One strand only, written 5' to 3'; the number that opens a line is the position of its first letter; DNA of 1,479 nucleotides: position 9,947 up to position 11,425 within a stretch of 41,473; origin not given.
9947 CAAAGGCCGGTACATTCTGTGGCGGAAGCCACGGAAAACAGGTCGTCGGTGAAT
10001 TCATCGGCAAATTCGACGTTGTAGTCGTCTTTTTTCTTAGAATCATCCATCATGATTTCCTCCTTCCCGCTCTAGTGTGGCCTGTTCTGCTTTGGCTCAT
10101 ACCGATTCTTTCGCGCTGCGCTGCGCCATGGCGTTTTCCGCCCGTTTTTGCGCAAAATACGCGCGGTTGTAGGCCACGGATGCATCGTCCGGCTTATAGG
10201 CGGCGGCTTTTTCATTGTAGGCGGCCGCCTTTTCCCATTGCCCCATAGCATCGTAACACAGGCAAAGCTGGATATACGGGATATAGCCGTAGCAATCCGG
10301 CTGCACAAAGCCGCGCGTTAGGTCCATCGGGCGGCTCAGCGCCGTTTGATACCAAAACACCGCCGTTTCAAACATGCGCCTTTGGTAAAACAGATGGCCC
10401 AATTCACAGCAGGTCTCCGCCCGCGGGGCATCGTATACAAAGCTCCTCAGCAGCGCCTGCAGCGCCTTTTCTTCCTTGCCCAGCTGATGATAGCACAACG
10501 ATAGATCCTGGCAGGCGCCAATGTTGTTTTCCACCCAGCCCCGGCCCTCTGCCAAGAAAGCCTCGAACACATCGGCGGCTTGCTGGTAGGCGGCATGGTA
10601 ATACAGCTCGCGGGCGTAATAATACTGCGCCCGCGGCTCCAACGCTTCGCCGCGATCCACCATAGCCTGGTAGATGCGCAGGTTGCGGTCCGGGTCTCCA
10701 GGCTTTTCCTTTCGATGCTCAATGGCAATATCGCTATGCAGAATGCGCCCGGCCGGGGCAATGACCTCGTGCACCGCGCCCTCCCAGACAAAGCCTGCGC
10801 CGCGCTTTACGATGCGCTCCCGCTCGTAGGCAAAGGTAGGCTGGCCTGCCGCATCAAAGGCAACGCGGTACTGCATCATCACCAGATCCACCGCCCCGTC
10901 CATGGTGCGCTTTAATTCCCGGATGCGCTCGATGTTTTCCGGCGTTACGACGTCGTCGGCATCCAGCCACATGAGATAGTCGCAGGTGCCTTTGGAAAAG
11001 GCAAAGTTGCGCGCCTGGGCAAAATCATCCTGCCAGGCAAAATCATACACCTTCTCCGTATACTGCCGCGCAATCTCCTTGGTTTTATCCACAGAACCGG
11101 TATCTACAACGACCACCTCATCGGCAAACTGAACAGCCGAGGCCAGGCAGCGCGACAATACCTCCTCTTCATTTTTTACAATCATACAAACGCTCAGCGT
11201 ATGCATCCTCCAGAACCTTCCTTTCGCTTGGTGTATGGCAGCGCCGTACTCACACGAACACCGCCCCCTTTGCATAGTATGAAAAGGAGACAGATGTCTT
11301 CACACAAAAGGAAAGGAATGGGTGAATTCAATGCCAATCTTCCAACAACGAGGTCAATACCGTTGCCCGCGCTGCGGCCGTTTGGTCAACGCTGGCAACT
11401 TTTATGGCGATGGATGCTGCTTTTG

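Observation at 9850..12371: Divergent three-gene glyco-module: Cys-rich collagen-like (GXT)n protein, GT2+TPR protein-type glycosyltransferase, orphan hyper-acidic peptide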

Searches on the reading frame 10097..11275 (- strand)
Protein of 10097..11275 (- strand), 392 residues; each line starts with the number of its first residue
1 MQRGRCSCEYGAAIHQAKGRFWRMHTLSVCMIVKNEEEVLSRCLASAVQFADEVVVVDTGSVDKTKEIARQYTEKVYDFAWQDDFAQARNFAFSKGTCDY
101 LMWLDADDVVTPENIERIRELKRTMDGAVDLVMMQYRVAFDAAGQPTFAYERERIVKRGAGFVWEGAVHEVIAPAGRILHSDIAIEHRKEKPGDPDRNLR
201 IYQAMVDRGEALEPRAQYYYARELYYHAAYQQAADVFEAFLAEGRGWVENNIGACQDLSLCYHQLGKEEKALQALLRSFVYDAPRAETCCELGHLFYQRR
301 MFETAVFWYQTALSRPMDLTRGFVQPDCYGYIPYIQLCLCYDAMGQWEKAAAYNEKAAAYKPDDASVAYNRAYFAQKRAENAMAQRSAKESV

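Call 3: search_protein_families(library=pfam, proteins=[window:10097-11275:-], max_evalue=0.01)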
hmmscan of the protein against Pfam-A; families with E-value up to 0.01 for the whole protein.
window:10097-11275:- (392 aa): 8 families
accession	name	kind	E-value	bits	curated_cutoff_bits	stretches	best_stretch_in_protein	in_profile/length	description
PF00535.33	Glycos_transf_2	-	7.2e-24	85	23.3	1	28-151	1-130/168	Glycosyl transferase family 2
PF00515.34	TPR_1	-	3.7e-09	36.5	27.8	0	286-314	1-29/34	Tetratricopeptide repeat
PF10111.15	Glyco_tranf_2_2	-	3e-07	30.7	27.3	1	35-121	9-105/276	Glycosyltransferase like family 2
PF13181.12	TPR_8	-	7e-06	26.2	25.7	0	254-277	3-26/34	Tetratricopeptide repeat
PF07719.23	TPR_2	-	8.7e-05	22.8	27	0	334-364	4-34/34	Tetratricopeptide repeat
PF13176.12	TPR_7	-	0.00016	21.9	27.9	0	340-365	8-35/36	Tetratricopeptide repeat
PF14559.12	TPR_19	-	0.0005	20.8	25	0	335-368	29-62/68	Tetratricopeptide repeat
PF13704.12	Glyco_tranf_2_4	-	0.00062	20.7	27.5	1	34-119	1-95/98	Glycosyl transferase family 2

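Call 4: search_protein_families(library=ncbifam, proteins=[window:10097-11275:-], max_evalue=0.01)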
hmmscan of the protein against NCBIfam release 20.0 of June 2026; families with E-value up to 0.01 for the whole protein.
window:10097-11275:- (392 aa): 17 families
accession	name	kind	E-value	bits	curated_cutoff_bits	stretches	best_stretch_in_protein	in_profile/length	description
TIGR04195.1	S_glycosyl_SunS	equivalog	4.3e-15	55.5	350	1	26-229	58-268/421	SunS family peptide S-glycosyltransferase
NF007482.0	PRK10073.1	equivalog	1.3e-10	40.8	423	1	25-125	6-113/334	glycosyltransferase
TIGR04283.1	glyco_like_mftF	equivalog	2.2e-08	33.9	182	1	27-144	1-115/221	TIGR04283 family arsenosugar biosynthesis glycosyltransferase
TIGR02521.1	type_IV_pilW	equivalog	3.7e-06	26.7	154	1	224-309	109-192/234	type IV pilus biogenesis/stability protein PilW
NF047683.1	TeichurnBiosyTuaG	equivalog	9e-06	25.5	400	1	35-128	16-117/252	teichuronic acid biosynthesis protein TuaG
NF010496.0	PRK13915.1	equivalog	3.4e-05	23.1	262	1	18-78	28-90/307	glucosyl-3-phosphoglycerate synthase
TIGR03965.1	mycofact_glyco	equivalog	3.5e-05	22.9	280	1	24-116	73-173/467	mycofactocin biosynthesis glycosyltransferase MftF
NF041875.1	EPS_EpsD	equivalog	5.2e-05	22.8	370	1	28-136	2-118/325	exopolysaccharide biosynthesis glycosyltransferase EpsD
NF040959.1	MamA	equivalog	8e-05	22.2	200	1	248-377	67-185/204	magnetosome protein MamA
NF038302.1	EPS_HpsE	equivalog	0.00024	20.2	300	1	49-124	31-113/307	hormogonium polysaccharide biosynthesis glycosyltransferase HpsE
TIGR04182.1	glyco_TIGR04182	equivalog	0.0003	20.3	325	1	35-133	10-106/293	S-layer glycoprotein N-glycosyltransferase AglJ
NF053739.1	GlytfEpsEBac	equivalog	0.00039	19.5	450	1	27-122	3-107/265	glycosyltransferase EpsE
NF041391.1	DPhHxTase_Halo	equivalog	0.00052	19.1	375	1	35-171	5-138/213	dolichyl-phosphate hexose transferase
TIGR03937.1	PgaC_IcaA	equivalog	0.0051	15.8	422.3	1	24-115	44-143/407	poly-beta-1,6-N-acetyl-D-glucosamine synthase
NF058614.1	PPMAGASynPpgS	equivalog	0.0061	16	370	1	33-79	8-54/226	polyprenyl-phospho-N-acetylgalactosaminyl synthase PpgS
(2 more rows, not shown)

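Call 7: find_homologous_proteins(query=window:10097-11206:-)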
Query window:10097-11206:- (369 aa): 4482 proteins with E <= 0.001 among 8000 candidates; the best 120 are listed.
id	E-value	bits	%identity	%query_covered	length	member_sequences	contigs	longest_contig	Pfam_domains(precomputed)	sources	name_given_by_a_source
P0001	1.5e-245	832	98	100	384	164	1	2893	PF10111.15,PF00515.35,PF13176.13,PF00535.33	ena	-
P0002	1.4e-222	756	88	100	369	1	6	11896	PF10111.15,PF00515.35,PF00535.33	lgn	-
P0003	5.9e-192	656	76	96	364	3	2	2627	PF14559.13,PF10111.15,PF00515.35,PF13176.13,PF13181.13,PF00535.33,PF07719.24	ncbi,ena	-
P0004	5.3e-181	620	72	96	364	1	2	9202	PF14559.13,PF10111.15,PF00515.35,PF00535.33,PF07719.24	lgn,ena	-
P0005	2.6e-180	617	72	97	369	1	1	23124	PF10111.15,PF00515.35,PF00535.33,PF07719.24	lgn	-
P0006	5.4e-150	518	62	96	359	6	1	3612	PF14559.13,PF00515.35,PF13176.13,PF13181.13,PF00535.33,PF07719.24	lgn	-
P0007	8.5e-145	500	58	97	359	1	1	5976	PF00515.35,PF13181.13,PF00535.33,PF07719.24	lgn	-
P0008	3.2e-144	498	60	96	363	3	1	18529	PF00535.33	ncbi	-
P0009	9.3e-144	497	61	96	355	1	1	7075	PF00535.33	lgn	-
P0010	1.4e-143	496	58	99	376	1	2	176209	PF10111.15,PF00535.33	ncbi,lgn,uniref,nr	ncbi:tetratricopeptide repeat-containing glycosyltransferase family 2 protein [Candidatus Soleaferre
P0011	2.5e-143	496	47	95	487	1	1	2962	PF10111.15,PF00535.33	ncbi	-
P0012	3.0e-143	495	60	96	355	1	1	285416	PF00535.33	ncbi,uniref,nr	ncbi:tetratricopeptide repeat-containing glycosyltransferase family 2 protein [Zongyangia hominis]|u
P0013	1.6e-142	493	58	96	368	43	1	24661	PF13432.13,PF00535.33,PF07719.24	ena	-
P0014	2.5e-142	492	60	96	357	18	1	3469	PF10111.15,PF00515.35,PF13432.13,PF13181.13,PF00535.33,PF07719.24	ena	-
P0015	2.8e-142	492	57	97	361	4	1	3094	PF10111.15,PF00535.33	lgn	-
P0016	2.9e-142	492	59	95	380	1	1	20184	PF12895.14,PF00535.33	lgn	-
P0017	3.0e-142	492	59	96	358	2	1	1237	PF00535.33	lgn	-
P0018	4.7e-142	491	58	97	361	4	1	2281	PF00535.33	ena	-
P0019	8.0e-142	491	58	96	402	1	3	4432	PF00535.33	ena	-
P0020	9.8e-142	490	58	96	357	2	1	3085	PF00535.33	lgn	-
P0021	1.3e-141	490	58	97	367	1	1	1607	PF10111.15,PF00515.35,PF00535.33,PF07719.24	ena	-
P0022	2.0e-141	489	59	96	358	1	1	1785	PF00535.33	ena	-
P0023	2.7e-141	489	59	97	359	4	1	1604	PF14559.13,PF00535.33,PF07719.24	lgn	-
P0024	8.9e-141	487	56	95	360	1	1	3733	PF00535.33,PF07719.24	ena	-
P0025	3.9e-140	485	58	100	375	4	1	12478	PF14559.13,PF00535.33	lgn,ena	-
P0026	4.5e-140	485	57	96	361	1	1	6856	PF00515.35,PF00535.33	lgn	-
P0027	7.5e-140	484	59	95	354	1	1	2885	PF00535.33,PF07719.24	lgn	-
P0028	1.3e-139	483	55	96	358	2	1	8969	PF10111.15,PF00535.33,PF07719.24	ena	-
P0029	1.6e-139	483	57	96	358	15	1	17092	PF14559.13,PF00515.35,PF12895.14,PF00535.33,PF07719.24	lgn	-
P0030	1.8e-139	483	58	97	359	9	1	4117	PF14559.13,PF10111.15,PF13432.13,PF00535.33,PF07719.24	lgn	-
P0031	2.3e-139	483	57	96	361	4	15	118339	PF00515.35,PF00535.33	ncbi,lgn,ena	-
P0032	2.9e-139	482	57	95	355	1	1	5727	PF14559.13,PF10111.15,PF00515.35,PF00535.33,PF07719.24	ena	-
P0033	3.0e-139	482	59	94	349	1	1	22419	PF00535.33,PF07719.24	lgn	-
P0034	3.4e-139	482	59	97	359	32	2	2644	PF00535.33,PF07719.24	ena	-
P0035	3.7e-139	482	55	97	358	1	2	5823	PF10111.15,PF00515.35,PF13176.13,PF13181.13,PF00535.33,PF07719.24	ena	-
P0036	9.5e-139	480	58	96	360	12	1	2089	PF00535.33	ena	-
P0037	1.3e-138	480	58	96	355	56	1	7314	PF10111.15,PF00535.33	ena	-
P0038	1.6e-138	480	59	96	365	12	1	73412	PF00535.33,PF07719.24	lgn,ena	-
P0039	2.5e-138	479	57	96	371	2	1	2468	PF00515.35,PF13181.13,PF00535.33,PF07719.24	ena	-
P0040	2.8e-138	479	59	97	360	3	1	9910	PF13181.13,PF00535.33,PF07719.24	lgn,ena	-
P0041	3.7e-138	479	60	95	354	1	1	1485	PF14559.13,PF00535.33,PF07719.24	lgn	-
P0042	5.1e-138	478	56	96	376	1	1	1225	PF14559.13,PF00535.33,PF07719.24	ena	-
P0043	6.2e-138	478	55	96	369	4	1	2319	PF10111.15,PF00515.35,PF13432.13,PF13181.13,PF00535.33,PF07719.24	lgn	-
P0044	8.1e-138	477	59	96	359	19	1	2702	PF00535.33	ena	-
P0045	9.1e-138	477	56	96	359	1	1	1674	PF14559.13,PF00535.33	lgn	-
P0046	9.2e-138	477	57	95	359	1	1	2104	PF14559.13,PF10111.15,PF00535.33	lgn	-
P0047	1.1e-137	477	58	95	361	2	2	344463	PF14559.13,PF10111.15,PF00515.35,PF13432.13,PF13428.13,PF00535.33,PF07719.24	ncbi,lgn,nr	ncbi:MAG: glycosyltransferase [Anaerotruncus sp.]|nr:glycosyltransferase [Anaerotruncus sp.]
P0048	1.2e-137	477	58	95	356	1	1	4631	PF00535.33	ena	-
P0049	1.2e-137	477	59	96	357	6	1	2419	PF00535.33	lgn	-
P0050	1.3e-137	477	57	98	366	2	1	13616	PF14559.13,PF00515.35,PF13428.13,PF00535.33,PF07719.24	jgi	-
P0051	1.8e-137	476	55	95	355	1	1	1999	PF10111.15,PF00515.35,PF00535.33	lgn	-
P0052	2.3e-137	476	57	95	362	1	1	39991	PF14559.13,PF00515.35,PF13181.13,PF00535.33,PF07719.24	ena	-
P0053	2.4e-137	476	58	95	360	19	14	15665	PF00535.33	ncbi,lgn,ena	-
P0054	3.0e-137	476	57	96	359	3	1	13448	PF00535.33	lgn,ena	-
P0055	3.1e-137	476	58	96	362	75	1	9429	PF00535.33,PF07719.24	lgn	-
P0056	3.5e-137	475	57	95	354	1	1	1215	PF00535.33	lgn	-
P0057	3.7e-137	475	57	96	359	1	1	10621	PF00515.35,PF13432.13,PF00535.33,PF07719.24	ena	-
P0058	4.3e-137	475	58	95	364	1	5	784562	PF00535.33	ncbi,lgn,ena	-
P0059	4.6e-137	475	55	96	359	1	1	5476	PF10111.15,PF00515.35,PF00535.33,PF07719.24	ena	-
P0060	5.1e-137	475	57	96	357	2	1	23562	PF14559.13,PF00515.35,PF12895.14,PF13424.13,PF13176.13,PF13432.13,PF13428.13,PF13181.13,PF00535.33,PF07719.24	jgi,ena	-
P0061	5.9e-137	475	56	96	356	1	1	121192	PF14559.13,PF10111.15,PF00515.35,PF12895.14,PF13424.13,PF21033.5,PF00535.33,PF07719.24,PF20308.5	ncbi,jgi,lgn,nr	ncbi:MAG: glycosyltransferase [Oscillospiraceae bacterium]|jgi:tetratricopeptide (TPR) repeat protei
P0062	6.2e-137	475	56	95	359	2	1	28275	PF14559.13,PF00515.35,PF13181.13,PF00535.33,PF07719.24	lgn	-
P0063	6.3e-137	475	56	97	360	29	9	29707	PF00535.33,PF07719.24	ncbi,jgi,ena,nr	ncbi:MAG: glycosyltransferase [Lawsonibacter sp.]|jgi:glycosyltransferase involved in cell wall bios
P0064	6.5e-137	474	58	95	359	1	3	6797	PF00535.33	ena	-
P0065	7.4e-137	474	56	95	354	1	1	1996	PF10111.15,PF00535.33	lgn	-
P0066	7.6e-137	474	54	96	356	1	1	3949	PF10111.15,PF00515.35,PF00535.33,PF07719.24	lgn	-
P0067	8.3e-137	474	60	95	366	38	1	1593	PF10111.15,PF13181.13,PF00535.33,PF07719.24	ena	-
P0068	8.7e-137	474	56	96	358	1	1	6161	PF10111.15,PF00515.35,PF12895.14,PF00535.33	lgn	-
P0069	8.9e-137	474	58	95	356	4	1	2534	PF14559.13,PF00535.33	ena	-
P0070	9.2e-137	474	57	95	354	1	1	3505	PF10111.15,PF00535.33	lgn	-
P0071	1.2e-136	474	56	95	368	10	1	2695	PF13432.13,PF00535.33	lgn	-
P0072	1.3e-136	473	56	95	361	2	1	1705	PF14559.13,PF00535.33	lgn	-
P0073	1.4e-136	473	58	95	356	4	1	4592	PF00535.33,PF07719.24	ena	-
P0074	1.5e-136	473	57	95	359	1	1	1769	PF00535.33,PF07719.24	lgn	-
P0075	1.5e-136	473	55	97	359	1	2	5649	PF14559.13,PF00535.33,PF07719.24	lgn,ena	-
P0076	1.8e-136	473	58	96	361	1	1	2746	PF14559.13,PF10111.15,PF00515.35,PF00535.33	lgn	-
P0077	1.8e-136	473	58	95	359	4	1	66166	PF10111.15,PF00535.33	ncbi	-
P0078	1.9e-136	473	57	95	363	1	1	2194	PF00535.33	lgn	-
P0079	1.9e-136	473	55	96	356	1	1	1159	PF10111.15,PF00515.35,PF12895.14,PF13424.13,PF13181.13,PF00535.33,PF07719.24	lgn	-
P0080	3.0e-136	472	57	95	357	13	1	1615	PF14559.13,PF00515.35,PF12895.14,PF13424.13,PF13176.13,PF13432.13,PF13428.13,PF13181.13,PF00535.33,PF07719.24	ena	-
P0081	3.3e-136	472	57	96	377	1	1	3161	PF00535.33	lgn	-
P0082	4.2e-136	472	55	94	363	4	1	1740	PF14559.13,PF10111.15,PF00535.33,PF07719.24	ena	-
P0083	6.0e-136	471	58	95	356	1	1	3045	PF14559.13,PF00535.33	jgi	-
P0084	6.4e-136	471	94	61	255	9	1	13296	PF10111.15,PF00535.33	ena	-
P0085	8.1e-136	471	58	97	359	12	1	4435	PF00535.33,PF07719.24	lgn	-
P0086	8.3e-136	471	58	94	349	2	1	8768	PF00535.33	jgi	jgi:hypothetical protein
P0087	9.2e-136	471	55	96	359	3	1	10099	PF10111.15,PF00515.35,PF13181.13,PF00535.33,PF07719.24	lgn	-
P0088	1.0e-135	471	55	95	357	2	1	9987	PF14559.13,PF00535.33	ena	-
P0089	1.0e-135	471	56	98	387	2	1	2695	PF13181.13,PF00535.33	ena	-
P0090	1.0e-135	471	56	95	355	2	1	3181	PF00515.35,PF00535.33,PF07719.24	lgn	-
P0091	1.1e-135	470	56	95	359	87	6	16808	PF10111.15,PF13432.13,PF00535.33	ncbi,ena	-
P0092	1.1e-135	470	54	97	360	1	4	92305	PF14559.13,PF10111.15,PF00515.35,PF12895.14,PF00535.33,PF07719.24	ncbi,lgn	-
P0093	1.2e-135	470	56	96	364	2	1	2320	PF14559.13,PF00535.33,PF07719.24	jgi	-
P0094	1.2e-135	470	56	97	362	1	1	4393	PF00515.35,PF00535.33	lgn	-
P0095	1.2e-135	470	55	96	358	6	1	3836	PF12895.14,PF00535.33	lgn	-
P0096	1.3e-135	470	56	96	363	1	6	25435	PF00535.33,PF07719.24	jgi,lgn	jgi:glycosyltransferase involved in cell wall biosynthesis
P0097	1.3e-135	470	55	96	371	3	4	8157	PF00535.33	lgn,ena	-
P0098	1.4e-135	470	57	95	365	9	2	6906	PF00515.35,PF00535.33,PF07719.24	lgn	-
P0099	1.4e-135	470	57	95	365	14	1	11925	PF14559.13,PF00515.35,PF13424.13,PF00535.33,PF07719.24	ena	-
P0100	1.6e-135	470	57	96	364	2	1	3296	PF10111.15,PF00535.33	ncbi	-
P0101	1.7e-135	470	55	95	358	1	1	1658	PF10111.15,PF00515.35,PF13432.13,PF00535.33,PF07719.24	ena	-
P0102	1.7e-135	470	57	96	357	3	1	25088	PF00515.35,PF13432.13,PF00535.33,PF07719.24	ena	-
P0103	1.9e-135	470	57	95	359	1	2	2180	PF00535.33,PF07719.24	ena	-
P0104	2.0e-135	470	57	97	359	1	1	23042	PF10111.15,PF00515.35,PF12895.14,PF00535.33,PF07719.24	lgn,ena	-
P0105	2.0e-135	470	57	95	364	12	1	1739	PF00535.33,PF07719.24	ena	-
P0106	2.1e-135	469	56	96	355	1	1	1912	PF14559.13,PF10111.15,PF00515.35,PF12895.14,PF13432.13,PF00535.33,PF07719.24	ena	-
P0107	2.4e-135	469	56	97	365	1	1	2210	PF10111.15,PF00535.33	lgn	-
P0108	2.4e-135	469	57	96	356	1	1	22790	PF14559.13,PF10111.15,PF00515.35,PF12895.14,PF00535.33,PF07719.24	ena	-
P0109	2.5e-135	469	55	96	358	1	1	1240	PF10111.15,PF00535.33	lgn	-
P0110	3.0e-135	469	56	96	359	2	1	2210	PF10111.15,PF12895.14,PF00535.33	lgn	-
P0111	3.3e-135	469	56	96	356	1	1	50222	PF14559.13,PF13414.13,PF00515.35,PF13432.13,PF00535.33,PF07719.24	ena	-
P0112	4.5e-135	468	58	95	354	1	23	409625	PF14559.13,PF00535.33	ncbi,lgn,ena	-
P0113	6.4e-135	468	56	95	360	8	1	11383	PF00535.33,PF07719.24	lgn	-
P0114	6.6e-135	468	58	95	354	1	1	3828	PF14559.13,PF00535.33,PF07719.24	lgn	-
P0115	7.1e-135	468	56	97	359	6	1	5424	PF14559.13,PF00535.33,PF07719.24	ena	-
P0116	7.1e-135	468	56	97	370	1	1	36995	PF00515.35,PF13432.13,PF13181.13,PF00535.33,PF07719.24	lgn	-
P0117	7.4e-135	468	57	95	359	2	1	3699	PF14559.13,PF13176.13,PF00535.33,PF07719.24,PF20308.5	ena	-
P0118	7.4e-135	468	57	95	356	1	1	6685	PF10111.15,PF00535.33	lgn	-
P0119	7.6e-135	468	57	95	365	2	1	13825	PF00535.33,PF07719.24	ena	-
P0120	7.9e-135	468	56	94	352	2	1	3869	PF14559.13,PF10111.15,PF00515.35,PF00535.33,PF07719.24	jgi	-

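Call 12: find_related_loci(query=A2, collection=genome_contigs, flank=8000)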
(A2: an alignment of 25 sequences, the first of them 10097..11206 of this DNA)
Query A2 (369 aa) in genome_contigs; peptide patterns used: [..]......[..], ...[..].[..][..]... (x = any residue, [..] = any of these).
600 stretches matched a pattern (row limit reached: there are more); 570 encode a relative of the query (tblastn E <= 1e-3); the best 80 are kept; 80 distinct loci.
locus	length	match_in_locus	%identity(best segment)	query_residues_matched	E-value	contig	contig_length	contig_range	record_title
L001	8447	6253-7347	57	1-365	8e-141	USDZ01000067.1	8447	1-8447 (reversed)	uncultured Ruminococcaceae bacterium isolate UMGS1623 genome assembly, contig: NODE_2949_length_8447_cov_4.511559, whole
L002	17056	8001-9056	57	1-351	1e-139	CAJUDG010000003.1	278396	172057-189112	MAG TPA_asm: uncultured Eubacteriales bacterium isolate MGBC129708 genome assembly, contig: MGBC129708.3, whole genome s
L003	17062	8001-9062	55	1-354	6e-139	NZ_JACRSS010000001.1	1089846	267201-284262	Guopingia tenuis strain NSJ-63 L27_ctg001, whole genome shotgun sequence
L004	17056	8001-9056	57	1-351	6e-139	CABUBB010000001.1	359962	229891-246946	MAG TPA_asm: uncultured Clostridiales bacterium isolate MGYG-HGUT-03838 genome assembly, contig: GUT_GENOME245503_1, who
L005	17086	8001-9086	54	1-358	2e-138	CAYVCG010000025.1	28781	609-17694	MAG TPA_asm: uncultured Defluviitaleaceae bacterium isolate SRP242652_co2_215 genome assembly, contig: NODE_1882_length_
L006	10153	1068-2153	54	3-363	4e-138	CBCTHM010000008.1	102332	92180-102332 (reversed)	MAG TPA_asm: uncultured Eubacteriales bacterium isolate SRR20550410_concoct_0 genome assembly, contig: ERZ24911600.212,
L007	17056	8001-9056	57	1-351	1e-137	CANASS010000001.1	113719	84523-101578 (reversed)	MAG TPA_asm: uncultured bacterium isolate SRR14836542_bin.1_metawrap_v1.3_MAG genome assembly, contig: NODE.119_length_1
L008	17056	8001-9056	57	1-351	7e-138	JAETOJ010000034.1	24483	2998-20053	MAG: Bacillota bacterium isolate S13_Bin1 scaffold_1765, whole genome shotgun sequence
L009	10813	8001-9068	55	1-355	8e-138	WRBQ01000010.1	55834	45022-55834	MAG: Oscillospiraceae bacterium isolate Lab288P1bin84 Ga0131853_10000822, whole genome shotgun sequence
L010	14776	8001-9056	56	1-351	1e-137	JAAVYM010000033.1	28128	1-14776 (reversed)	MAG: Oscillibacter sp. isolate ABMPRH_166_4 k141_421314, whole genome shotgun sequence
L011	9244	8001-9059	57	1-352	3e-137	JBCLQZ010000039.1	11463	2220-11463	Oscillospiraceae bacterium 42-9 voucher GPTB0101 scaffold39, whole genome shotgun sequence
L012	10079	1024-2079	56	1-351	9e-137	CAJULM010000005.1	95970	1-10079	MAG TPA_asm: uncultured Oscillospiraceae bacterium isolate MGBC155975 genome assembly, contig: MGBC155975.5, whole genom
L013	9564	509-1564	53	1-351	2e-136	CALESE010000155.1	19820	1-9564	MAG TPA_asm: uncultured Romboutsia sp. isolate ERR318703_bin.113_CONCOCT_v1.1_MAG genome assembly, contig: ERZ1764592.27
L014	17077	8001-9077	55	1-358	5e-136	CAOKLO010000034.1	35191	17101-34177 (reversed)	MAG TPA_asm: uncultured bacterium isolate SRR15604596_bin.20_metawrap_v1.3_MAG genome assembly, contig: NODE.1794_length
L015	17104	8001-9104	54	1-363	7e-136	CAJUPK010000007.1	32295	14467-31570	MAG TPA_asm: uncultured Oscillospiraceae bacterium isolate MGBC160578 genome assembly, contig: MGBC160578.7, whole genom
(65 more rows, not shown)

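Call 19: search_solved_structures(query=A2, max_evalue=0.001, show_alignments=1)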
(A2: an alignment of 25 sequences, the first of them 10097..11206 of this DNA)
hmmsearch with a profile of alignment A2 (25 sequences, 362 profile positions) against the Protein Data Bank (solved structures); distinct sequences matched with E-value up to 0.001: 47.
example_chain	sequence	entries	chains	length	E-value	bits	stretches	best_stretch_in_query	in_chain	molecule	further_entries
22ao_A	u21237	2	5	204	3.6e-38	134.4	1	4-183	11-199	GmaR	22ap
9qhb_A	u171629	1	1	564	4.4e-26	94.7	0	230-293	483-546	Engineered tetratricopeptide repeat protein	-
7msp_A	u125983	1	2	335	1e-23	86.9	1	3-225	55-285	SPbeta prophage-derived glycosyltransferase SunS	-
7msn_A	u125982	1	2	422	1.9e-23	86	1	3-225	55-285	SPbeta prophage-derived glycosyltransferase SunS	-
7msk_A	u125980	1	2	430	1.4e-22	83.1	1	6-209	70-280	Glyco_trans_2-like domain-containing protein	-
8bu0_A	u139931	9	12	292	7.4e-17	64.3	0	230-293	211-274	Consensus tetratricopeptide repeat protein | Crystal structure of an 8-repeat consensus TPR superhelix with Zinc. | Monomer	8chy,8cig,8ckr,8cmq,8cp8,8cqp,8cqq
9qhc_A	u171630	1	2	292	2.3e-14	56.1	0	230-292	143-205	Engineered tetratricopeptide repeat protein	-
7obi_A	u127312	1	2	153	1e-11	47.4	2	227-296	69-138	CTPR-rv4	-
1na0_A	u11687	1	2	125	4.1e-09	38.8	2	227-297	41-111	designed protein CTPR3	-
9gzg_A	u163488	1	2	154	5.6e-09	38.4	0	230-293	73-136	Engineered CTPR protein with glutamic acids for conductivity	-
8ch0_A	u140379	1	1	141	6.7e-09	38.1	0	230-293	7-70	Consensus tetratricopeptide repeat protein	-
2fo7_A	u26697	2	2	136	6.9e-09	38.1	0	230-291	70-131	SYNTHETIC CONSENSUS TPR PROTEIN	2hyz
6v8e_A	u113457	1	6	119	1.5e-08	37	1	227-297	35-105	Designed protein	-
5hea_A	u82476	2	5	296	1.8e-08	36.8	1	4-141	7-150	Putative glycosyltransferase (GalT1)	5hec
6vfi_B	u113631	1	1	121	2.6e-08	36.2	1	227-294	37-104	O43_dn18B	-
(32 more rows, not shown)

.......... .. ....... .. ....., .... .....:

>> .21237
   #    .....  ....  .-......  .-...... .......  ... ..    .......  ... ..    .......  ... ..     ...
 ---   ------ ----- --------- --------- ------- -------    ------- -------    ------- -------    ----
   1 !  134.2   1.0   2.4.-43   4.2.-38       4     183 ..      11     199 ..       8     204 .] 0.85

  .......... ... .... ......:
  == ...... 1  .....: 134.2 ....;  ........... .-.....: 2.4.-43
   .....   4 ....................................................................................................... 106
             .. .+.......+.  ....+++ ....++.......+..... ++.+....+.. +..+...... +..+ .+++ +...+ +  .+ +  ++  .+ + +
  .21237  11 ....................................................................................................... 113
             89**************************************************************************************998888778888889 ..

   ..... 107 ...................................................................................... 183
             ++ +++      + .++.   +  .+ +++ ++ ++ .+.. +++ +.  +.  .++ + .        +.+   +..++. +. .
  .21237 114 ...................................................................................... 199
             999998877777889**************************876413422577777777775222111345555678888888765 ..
